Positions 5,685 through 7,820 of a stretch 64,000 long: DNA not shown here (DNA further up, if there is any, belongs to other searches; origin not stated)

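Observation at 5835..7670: CARF domain fused to an adenosine deaminase (Cad1-like): a nucleotide-editing CRISPR accessory effector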

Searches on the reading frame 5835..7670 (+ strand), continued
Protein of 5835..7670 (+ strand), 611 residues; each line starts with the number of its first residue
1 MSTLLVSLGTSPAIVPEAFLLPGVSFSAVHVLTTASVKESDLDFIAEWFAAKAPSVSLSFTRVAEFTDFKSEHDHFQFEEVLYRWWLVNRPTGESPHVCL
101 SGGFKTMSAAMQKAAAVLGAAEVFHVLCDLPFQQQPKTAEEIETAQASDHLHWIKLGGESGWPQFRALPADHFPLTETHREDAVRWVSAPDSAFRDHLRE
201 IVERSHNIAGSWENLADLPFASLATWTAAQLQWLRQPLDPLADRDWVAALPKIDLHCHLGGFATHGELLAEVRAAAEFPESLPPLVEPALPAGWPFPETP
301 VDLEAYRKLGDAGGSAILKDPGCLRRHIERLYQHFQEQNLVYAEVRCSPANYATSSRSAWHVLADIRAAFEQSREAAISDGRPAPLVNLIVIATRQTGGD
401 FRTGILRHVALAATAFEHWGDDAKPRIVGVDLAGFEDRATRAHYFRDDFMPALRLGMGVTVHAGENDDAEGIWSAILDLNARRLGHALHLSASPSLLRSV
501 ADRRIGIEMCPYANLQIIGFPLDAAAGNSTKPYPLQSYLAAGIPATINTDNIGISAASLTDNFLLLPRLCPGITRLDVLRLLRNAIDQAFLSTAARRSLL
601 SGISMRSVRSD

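Call 23: search_solved_structures(query=window:5835-7667:+, max_evalue=1e-100, show_alignments=5)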
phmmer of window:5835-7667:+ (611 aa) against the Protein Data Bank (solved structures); distinct sequences matched with E-value up to 1e-100: 5.
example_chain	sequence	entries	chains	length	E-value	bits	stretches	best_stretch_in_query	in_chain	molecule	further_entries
8z3p_A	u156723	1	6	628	8.6e-230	767.7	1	3-604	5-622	Adenosine deaminase domain-containing protein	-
8z3k_A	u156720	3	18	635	9.3e-230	767.6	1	3-605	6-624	Adenosine deaminase domain-containing protein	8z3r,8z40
9ebt_A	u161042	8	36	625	8.8e-206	688.4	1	2-605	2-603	CRISPR-associated ring nuclease and adenosine deaminase, subunit A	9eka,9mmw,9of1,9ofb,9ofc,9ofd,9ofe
9ubl_A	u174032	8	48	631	9.1e-206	688.4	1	2-605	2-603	adenosine deaminase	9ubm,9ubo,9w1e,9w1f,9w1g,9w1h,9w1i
9c67_A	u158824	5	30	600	9.6e-151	506.6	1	3-601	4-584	Adenosine deaminase domain-containing protein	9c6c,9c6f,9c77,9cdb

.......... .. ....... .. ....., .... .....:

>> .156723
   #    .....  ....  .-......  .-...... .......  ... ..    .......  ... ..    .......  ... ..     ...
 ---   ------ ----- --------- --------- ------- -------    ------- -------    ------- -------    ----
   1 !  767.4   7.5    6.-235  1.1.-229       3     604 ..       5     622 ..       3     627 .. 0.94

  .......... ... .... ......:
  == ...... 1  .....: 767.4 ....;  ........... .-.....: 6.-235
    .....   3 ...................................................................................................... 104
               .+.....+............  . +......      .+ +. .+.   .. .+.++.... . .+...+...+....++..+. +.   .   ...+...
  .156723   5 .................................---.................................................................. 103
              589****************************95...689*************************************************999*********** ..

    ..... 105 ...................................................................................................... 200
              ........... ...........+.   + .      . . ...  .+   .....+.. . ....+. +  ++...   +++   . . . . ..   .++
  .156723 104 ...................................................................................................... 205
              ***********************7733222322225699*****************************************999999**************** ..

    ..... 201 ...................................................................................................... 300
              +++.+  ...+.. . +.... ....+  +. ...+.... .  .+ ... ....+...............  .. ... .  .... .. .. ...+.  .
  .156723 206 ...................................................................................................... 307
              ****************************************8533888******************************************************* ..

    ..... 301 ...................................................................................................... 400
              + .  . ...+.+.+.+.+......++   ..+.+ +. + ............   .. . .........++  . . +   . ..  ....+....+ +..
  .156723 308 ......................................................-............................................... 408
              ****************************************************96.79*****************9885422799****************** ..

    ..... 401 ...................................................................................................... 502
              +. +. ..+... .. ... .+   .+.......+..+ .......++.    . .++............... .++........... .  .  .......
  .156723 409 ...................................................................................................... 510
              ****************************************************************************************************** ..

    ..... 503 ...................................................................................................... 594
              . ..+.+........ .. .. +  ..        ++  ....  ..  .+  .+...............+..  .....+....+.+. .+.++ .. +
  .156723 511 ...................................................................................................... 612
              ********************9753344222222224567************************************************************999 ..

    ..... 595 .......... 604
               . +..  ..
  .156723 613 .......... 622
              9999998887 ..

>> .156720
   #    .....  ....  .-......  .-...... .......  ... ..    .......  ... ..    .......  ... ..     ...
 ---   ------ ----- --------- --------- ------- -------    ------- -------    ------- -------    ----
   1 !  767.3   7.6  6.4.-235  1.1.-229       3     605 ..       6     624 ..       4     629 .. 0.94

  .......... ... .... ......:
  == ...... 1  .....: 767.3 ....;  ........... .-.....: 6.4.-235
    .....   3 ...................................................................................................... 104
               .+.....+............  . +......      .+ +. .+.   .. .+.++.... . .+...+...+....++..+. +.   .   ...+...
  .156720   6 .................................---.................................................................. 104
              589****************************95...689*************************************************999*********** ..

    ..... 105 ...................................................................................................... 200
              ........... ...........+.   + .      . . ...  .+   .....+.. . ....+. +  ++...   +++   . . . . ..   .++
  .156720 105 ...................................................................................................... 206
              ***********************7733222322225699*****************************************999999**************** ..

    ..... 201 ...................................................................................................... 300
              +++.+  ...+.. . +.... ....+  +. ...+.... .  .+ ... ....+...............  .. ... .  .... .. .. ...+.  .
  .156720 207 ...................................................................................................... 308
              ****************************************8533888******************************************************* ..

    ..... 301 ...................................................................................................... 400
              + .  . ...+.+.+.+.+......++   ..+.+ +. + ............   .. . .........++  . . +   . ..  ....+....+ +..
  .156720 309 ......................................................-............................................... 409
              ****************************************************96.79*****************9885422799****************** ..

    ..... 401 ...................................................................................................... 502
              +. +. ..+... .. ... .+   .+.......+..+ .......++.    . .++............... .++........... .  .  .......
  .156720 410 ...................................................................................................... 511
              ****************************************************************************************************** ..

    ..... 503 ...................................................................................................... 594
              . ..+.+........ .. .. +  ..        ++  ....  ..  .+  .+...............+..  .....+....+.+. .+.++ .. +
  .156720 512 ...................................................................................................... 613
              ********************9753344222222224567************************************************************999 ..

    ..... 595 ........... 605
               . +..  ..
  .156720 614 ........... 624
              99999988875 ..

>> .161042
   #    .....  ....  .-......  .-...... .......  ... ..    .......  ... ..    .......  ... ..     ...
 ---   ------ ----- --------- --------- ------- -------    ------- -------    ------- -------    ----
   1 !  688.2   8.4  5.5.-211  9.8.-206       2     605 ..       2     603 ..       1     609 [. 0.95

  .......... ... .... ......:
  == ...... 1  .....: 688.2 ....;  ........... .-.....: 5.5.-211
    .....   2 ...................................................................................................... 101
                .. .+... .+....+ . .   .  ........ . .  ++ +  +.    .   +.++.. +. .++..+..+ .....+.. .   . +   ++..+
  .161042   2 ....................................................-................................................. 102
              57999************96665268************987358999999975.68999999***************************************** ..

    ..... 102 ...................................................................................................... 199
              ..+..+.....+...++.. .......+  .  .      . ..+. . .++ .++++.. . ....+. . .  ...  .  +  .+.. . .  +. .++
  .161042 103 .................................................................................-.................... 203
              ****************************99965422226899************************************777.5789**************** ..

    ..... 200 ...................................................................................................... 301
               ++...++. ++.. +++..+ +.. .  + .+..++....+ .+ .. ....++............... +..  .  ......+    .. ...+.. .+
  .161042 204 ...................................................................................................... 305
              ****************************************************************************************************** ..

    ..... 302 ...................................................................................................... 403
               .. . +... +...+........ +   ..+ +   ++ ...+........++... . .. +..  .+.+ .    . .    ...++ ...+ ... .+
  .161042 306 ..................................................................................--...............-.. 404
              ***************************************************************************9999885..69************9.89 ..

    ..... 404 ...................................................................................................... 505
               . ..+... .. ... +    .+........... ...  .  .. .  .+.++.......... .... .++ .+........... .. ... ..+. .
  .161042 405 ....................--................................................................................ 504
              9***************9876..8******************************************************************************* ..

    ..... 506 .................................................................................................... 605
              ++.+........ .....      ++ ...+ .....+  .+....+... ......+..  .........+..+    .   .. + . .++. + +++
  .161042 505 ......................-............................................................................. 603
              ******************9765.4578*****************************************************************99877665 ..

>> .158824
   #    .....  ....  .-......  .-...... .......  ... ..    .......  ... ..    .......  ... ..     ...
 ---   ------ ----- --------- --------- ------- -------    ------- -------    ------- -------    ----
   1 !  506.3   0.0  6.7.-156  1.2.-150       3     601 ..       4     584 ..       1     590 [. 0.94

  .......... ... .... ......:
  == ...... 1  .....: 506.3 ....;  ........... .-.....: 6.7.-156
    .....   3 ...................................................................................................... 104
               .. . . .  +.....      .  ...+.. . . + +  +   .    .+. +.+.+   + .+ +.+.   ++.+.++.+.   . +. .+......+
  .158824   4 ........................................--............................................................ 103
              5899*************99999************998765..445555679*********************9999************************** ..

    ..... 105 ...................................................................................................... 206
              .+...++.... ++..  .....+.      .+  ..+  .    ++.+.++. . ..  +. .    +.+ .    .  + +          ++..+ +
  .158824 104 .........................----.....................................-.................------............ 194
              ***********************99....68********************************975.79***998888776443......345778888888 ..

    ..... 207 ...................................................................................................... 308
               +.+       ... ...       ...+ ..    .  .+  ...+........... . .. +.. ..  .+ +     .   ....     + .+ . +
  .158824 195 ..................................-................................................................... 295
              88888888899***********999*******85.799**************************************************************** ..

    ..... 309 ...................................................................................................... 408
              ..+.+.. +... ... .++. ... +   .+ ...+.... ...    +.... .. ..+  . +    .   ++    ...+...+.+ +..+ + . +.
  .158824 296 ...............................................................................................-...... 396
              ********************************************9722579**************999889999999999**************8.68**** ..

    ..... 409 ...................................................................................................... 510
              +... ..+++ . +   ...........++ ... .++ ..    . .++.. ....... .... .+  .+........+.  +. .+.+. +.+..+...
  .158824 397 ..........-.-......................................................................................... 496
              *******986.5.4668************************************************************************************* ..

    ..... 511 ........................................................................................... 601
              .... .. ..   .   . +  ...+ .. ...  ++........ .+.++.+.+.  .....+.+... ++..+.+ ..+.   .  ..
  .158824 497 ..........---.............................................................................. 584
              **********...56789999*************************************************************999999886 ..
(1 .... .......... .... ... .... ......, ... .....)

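Call 31: find_related_loci(query=window:5835-7667:+, collection=genome_contigs, flank=10000)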
Query window:5835-7667:+ (611 aa) in genome_contigs; peptide patterns used: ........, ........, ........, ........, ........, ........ (x = any residue, [..] = any of these).
94 stretches matched a pattern; 58 encode a relative of the query (tblastn E <= 1e-3); 57 distinct loci.
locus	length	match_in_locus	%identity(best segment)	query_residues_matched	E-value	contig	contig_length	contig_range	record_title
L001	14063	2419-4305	64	1-605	0e+0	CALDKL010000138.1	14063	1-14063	MAG TPA_asm: uncultured Verrucomicrobiae bacterium isolate SRR5576004_bin.105_CONCOCT_v1.1_MAG genome assembly, contig:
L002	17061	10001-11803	64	1-604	0e+0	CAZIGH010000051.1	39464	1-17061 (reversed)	MAG TPA_asm: uncultured Verrucomicrobiaceae bacterium isolate SRP290908_co2_392 genome assembly, contig: NODE_1191_lengt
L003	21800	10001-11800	60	2-609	0e+0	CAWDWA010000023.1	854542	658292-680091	MAG: uncultured Verrucomicrobiae bacterium isolate MFD05684.bin.1.321 genome assembly, contig: contig_6919, whole genome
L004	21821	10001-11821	61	4-599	0e+0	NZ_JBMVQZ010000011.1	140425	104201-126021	Limisphaera sp. 4302-co NODE_11, whole genome shotgun sequence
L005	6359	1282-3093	61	2-600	0e+0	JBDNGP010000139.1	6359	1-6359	MAG: Verrucomicrobiota bacterium isolate concoct.203.ELB k141_494011, whole genome shotgun sequence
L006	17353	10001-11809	59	1-599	0e+0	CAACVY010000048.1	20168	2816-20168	uncultured bacterium isolate Assembly_SCGC_AH-151-A22 genome assembly, contig: AH-151-A22_NODE_48, whole genome shotgun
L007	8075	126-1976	59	2-599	0e+0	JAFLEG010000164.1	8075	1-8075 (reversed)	MAG: Verrucomicrobia bacterium isolate UWPOB_VERRUCO1 gnl_X_JEIBJCKH_164, whole genome shotgun sequence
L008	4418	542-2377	59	3-599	0e+0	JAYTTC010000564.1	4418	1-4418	MAG: Verrucomicrobiales bacterium isolate GFS_5300 GFS_5300_563, whole genome shotgun sequence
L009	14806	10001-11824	58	3-604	0e+0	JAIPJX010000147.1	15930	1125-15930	MAG: Verrucomicrobia bacterium isolate Tobar12.5m-G45 Tobar12-5m-C2481, whole genome shotgun sequence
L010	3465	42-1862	58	4-604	0e+0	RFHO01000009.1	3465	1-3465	MAG: Planctomycetota bacterium isolate J052 k99_14755, whole genome shotgun sequence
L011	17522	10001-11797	57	4-601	0e+0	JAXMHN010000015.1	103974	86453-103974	MAG: Verrucomicrobiota bacterium isolate STL-VER5 C3.50.fa-15, whole genome shotgun sequence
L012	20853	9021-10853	54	2-606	0e+0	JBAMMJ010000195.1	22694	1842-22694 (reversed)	MAG: Verrucomicrobiota bacterium isolate MAG28 ExploCarb_3808S_S2_589_length_22694_cov_3, whole genome shotgun sequence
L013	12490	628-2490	56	1-606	0e+0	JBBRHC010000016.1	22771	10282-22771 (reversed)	MAG: Opitutales bacterium isolate Co_metawrap_2683 Cmw_2683_k141_26250496_length_22771_cov_9.9984, whole genome shotgun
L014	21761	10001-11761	57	4-604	0e+0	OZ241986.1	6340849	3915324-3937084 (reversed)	MAG: Candidatus Latescibacterota bacterium isolate 0d522d25-140f-41b3-910f-d932058e053c genome assembly, chromosome: 1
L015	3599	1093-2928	58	1-600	0e+0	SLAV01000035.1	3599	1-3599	MAG: Haloferula sp. isolate CSSed162cmB_42 CSSed16-2cmB-151156, whole genome shotgun sequence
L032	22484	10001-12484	62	1-586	7e-150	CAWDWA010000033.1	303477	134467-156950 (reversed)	MAG: uncultured Verrucomicrobiae bacterium isolate MFD05684.bin.1.321 genome assembly, contig: contig_6938, whole genome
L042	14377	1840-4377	71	1-605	9e-100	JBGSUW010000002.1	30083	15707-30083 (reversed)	MAG: Akkermansiaceae bacterium isolate JTS-AC442 k141_1964646, whole genome shotgun sequence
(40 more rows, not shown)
